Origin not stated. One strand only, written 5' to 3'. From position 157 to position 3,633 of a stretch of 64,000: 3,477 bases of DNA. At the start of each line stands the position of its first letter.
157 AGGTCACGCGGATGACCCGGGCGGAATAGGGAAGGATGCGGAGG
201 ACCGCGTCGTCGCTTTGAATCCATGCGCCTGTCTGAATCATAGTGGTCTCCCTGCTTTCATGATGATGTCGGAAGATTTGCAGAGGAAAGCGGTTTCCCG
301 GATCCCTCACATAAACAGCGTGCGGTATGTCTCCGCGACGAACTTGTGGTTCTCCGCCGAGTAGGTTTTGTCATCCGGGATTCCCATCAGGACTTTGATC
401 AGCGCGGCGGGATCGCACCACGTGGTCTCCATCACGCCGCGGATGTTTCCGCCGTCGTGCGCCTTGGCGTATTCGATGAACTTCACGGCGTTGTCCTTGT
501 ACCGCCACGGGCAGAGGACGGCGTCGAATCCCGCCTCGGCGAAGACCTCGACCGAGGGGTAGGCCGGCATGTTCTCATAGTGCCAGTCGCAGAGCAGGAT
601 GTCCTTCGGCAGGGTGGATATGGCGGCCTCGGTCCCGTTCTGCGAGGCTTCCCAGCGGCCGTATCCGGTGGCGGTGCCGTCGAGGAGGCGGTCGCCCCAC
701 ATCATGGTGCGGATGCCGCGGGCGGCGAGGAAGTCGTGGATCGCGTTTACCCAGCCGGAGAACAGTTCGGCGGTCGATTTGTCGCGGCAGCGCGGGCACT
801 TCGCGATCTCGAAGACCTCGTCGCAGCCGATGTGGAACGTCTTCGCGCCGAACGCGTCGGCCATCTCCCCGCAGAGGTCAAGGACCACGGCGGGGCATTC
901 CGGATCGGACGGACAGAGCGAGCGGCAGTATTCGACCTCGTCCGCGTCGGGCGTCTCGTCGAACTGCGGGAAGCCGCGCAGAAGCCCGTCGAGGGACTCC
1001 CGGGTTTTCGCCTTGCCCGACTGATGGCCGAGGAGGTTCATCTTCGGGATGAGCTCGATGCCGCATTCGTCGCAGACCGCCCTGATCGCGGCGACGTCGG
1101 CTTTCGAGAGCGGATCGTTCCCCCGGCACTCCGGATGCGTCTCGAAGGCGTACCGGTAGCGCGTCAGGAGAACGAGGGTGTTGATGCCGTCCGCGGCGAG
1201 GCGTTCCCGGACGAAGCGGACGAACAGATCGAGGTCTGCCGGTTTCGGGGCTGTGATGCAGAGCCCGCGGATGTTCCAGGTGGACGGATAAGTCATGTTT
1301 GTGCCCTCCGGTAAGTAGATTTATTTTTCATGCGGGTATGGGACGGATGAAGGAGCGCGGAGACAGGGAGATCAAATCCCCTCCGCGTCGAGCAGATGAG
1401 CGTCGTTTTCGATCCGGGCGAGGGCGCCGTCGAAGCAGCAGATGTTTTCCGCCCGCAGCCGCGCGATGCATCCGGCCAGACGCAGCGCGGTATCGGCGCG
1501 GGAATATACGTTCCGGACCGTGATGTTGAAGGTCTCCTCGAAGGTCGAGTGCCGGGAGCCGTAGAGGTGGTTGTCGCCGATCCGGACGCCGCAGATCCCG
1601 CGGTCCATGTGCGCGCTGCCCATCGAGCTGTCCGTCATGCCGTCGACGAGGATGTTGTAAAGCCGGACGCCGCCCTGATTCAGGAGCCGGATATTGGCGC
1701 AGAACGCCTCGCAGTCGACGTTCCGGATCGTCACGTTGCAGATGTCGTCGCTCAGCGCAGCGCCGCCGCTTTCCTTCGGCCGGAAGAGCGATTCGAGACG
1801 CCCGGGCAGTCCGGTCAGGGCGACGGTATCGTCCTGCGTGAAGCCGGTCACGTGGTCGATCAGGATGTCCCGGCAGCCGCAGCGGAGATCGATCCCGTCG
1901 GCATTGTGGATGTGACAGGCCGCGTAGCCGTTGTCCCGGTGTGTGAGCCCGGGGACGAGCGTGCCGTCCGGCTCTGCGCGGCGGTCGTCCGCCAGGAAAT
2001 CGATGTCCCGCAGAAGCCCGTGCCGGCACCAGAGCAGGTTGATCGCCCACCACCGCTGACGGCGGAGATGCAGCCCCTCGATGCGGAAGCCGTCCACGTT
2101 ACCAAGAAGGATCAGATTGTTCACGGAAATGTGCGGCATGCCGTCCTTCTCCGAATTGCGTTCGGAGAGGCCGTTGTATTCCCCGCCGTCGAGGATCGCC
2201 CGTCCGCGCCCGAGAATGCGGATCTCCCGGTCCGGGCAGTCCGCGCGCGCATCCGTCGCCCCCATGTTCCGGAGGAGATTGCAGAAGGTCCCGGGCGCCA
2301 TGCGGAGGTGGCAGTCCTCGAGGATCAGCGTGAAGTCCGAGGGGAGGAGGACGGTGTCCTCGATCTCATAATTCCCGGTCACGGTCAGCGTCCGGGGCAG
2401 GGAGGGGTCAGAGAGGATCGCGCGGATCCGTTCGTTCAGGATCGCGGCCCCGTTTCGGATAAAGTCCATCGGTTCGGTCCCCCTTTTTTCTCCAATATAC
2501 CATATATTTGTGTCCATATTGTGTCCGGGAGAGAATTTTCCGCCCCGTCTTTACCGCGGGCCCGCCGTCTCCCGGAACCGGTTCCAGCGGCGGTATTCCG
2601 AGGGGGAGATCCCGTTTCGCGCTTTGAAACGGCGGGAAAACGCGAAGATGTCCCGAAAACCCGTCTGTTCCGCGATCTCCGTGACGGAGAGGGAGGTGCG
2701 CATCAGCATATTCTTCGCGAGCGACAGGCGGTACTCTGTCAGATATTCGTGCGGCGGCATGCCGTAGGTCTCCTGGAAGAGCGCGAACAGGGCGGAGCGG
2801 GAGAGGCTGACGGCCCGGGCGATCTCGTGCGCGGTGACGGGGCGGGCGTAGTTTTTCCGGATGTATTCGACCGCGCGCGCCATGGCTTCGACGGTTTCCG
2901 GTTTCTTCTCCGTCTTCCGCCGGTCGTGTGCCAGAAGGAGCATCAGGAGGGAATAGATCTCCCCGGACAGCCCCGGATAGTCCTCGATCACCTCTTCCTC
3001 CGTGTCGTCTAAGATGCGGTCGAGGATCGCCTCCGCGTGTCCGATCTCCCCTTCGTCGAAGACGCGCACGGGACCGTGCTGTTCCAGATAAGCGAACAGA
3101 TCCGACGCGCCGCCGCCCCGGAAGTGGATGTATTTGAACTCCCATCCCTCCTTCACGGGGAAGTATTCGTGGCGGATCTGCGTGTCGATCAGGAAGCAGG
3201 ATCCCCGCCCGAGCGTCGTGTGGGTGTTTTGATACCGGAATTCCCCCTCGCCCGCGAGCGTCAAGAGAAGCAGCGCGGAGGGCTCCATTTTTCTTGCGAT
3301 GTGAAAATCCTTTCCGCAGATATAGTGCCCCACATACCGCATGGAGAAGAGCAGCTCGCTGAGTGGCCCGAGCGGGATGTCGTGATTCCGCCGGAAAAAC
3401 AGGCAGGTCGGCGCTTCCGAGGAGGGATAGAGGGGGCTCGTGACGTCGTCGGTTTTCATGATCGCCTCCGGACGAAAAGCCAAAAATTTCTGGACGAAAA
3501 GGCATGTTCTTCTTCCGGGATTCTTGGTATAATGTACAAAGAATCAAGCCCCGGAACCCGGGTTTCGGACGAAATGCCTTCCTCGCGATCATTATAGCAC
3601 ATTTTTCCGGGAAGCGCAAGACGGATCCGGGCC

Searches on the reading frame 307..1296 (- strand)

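Call 23: search_protein_families(library=pfam, proteins=[window:307-1296:-], max_evalue=0.00001)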
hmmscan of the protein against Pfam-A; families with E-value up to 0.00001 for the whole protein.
window:307-1296:- (329 aa): 1 family
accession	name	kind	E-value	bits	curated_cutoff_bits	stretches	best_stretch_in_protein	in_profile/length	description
PF00728.28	Glyco_hydro_20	-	5.6e-13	49.4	22.3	1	61-264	73-262/348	Glycosyl hydrolase family 20, catalytic domain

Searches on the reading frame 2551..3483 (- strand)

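Call 23: search_protein_families(library=pfam, proteins=[window:2551-3483:-], max_evalue=0.00001)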
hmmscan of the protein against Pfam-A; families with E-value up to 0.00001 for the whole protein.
window:2551-3483:- (310 aa): 3 families
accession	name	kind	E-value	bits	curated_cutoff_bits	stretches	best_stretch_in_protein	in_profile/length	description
PF12833.13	HTH_18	-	9e-24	84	33.6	1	221-299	1-79/80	Helix-turn-helix domain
PF00165.29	HTH_AraC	-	1.1e-14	54.5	26.6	1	263-299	7-42/42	Bacterial regulatory helix-turn-helix proteins, AraC family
PF02311.25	AraC_binding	-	3.6e-10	40.1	21.1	1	52-164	6-119/135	AraC-like ligand binding domain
